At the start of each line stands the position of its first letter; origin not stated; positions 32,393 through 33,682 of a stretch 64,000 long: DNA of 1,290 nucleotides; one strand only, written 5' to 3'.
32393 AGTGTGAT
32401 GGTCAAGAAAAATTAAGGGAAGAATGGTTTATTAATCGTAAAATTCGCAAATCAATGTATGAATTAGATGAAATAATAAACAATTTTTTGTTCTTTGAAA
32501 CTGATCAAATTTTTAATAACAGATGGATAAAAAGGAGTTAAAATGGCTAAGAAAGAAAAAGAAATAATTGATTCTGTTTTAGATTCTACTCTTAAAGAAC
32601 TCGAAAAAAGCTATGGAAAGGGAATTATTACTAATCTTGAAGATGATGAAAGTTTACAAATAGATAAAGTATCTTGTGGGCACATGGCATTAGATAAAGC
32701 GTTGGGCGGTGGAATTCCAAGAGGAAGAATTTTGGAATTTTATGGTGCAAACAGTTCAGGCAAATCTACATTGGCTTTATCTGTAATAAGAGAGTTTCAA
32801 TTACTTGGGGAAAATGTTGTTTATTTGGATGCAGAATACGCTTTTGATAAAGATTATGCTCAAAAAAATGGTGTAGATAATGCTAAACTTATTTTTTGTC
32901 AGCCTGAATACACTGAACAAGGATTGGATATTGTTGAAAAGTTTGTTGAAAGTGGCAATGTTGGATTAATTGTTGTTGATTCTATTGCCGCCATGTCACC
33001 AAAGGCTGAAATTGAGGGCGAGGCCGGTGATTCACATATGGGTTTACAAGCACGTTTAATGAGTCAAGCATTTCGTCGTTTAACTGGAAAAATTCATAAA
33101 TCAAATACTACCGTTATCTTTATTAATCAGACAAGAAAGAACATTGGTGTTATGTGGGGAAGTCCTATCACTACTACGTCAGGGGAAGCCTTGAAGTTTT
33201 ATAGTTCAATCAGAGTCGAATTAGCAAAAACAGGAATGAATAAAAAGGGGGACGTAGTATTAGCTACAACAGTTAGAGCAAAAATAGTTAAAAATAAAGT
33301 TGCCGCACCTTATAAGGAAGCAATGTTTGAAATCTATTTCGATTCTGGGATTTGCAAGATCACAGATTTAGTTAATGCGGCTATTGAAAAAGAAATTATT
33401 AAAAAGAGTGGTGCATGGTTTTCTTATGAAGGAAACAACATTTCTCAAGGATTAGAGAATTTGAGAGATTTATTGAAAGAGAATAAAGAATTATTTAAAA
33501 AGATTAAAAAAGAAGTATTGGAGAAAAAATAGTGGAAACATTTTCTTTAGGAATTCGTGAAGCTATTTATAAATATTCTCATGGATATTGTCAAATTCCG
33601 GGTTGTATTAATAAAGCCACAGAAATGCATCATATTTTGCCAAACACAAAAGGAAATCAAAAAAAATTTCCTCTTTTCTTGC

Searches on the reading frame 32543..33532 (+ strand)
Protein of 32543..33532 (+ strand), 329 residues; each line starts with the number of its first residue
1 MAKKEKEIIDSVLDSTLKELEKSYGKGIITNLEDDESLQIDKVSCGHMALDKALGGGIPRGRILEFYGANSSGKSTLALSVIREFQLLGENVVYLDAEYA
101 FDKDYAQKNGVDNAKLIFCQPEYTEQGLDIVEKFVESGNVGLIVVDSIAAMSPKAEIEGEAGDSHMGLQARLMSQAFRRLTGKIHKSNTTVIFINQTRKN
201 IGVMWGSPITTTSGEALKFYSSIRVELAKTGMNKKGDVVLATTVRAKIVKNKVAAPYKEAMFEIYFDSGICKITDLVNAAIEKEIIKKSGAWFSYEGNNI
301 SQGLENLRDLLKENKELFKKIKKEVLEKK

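Call 84: search_solved_structures(query=window:32543-33532:+, max_evalue=0.001)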
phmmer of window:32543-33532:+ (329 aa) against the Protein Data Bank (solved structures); distinct sequences matched with E-value up to 0.001: 57.
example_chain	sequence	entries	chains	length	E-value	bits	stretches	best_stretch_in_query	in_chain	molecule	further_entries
3cmu_A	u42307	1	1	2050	0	1884.6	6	12-327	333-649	Protein recA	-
3cmt_A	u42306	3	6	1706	0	1570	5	12-327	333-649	Protein recA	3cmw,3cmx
3cmv_A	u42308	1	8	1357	0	1256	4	12-327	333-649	Protein recA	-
5jrj_A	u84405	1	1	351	1.8e-98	332.9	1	12-325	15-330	Protein RecA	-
9uoo_A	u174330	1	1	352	4.5e-97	328.3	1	12-327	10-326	Protein RecA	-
7jy6_A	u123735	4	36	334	6.3e-97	327.8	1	12-327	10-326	Protein RecA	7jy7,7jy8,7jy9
2rec_A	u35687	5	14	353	7.8e-97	327.5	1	12-327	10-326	RECA | Protein RecA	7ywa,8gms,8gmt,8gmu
1u94_A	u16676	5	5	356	8e-97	327.5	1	12-327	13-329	RecA protein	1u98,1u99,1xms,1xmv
1n03_A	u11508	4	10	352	8e-97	327.5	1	12-327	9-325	RecA protein | REC A | Protein RecA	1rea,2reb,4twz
8trg_A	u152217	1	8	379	9.9e-97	327.2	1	12-327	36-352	Protein RecA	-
1g18_A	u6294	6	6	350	3.6e-96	325.3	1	12-328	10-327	RECA PROTEIN | RecA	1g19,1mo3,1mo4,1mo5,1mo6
4oqf_A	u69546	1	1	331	7.1e-96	324.3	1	12-328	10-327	Protein RecA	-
4po1_A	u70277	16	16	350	8.8e-96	324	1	12-328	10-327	Protein RecA | Protein RecA, 1st part, 2nd part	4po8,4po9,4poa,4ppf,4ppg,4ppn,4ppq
8s70_D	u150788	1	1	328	3.2e-94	318.9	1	13-325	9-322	Protein RecA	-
8s7g_D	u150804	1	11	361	4e-94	318.6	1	13-325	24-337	Protein RecA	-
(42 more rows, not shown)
